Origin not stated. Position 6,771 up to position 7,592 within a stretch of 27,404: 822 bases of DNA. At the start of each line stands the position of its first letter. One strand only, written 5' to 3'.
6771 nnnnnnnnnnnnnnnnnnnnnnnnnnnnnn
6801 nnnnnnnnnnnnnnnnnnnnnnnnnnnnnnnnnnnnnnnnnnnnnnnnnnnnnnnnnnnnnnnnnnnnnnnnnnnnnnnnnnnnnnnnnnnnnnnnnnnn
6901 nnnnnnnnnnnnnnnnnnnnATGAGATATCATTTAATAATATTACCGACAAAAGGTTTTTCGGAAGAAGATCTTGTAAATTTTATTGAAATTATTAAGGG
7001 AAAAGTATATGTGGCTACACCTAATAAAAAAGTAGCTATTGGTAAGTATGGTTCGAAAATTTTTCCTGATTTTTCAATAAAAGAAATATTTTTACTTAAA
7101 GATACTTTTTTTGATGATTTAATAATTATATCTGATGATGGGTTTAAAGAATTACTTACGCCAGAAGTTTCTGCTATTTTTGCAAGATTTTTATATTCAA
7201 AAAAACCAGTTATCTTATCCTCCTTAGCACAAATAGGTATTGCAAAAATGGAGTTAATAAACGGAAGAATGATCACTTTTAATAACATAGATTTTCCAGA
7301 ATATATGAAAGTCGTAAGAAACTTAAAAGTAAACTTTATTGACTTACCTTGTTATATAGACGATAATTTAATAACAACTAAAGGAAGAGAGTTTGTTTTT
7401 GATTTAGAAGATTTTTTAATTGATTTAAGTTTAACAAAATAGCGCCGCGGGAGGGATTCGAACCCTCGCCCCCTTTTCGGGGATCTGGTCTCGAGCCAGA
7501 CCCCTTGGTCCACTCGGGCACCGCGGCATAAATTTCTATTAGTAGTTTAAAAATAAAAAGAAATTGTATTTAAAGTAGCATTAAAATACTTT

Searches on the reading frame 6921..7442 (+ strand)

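Call 7: search_protein_families(library=pfam, proteins=[window:6921-7442:+], max_evalue=0.001)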
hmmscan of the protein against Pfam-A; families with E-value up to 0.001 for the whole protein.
window:6921-7442:+ (173 aa): 1 family
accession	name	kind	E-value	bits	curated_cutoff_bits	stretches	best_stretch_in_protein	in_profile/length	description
PF01965.30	DJ-1_PfpI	-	7.3e-08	32.8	26.6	1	7-158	5-154/165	DJ-1/PfpI family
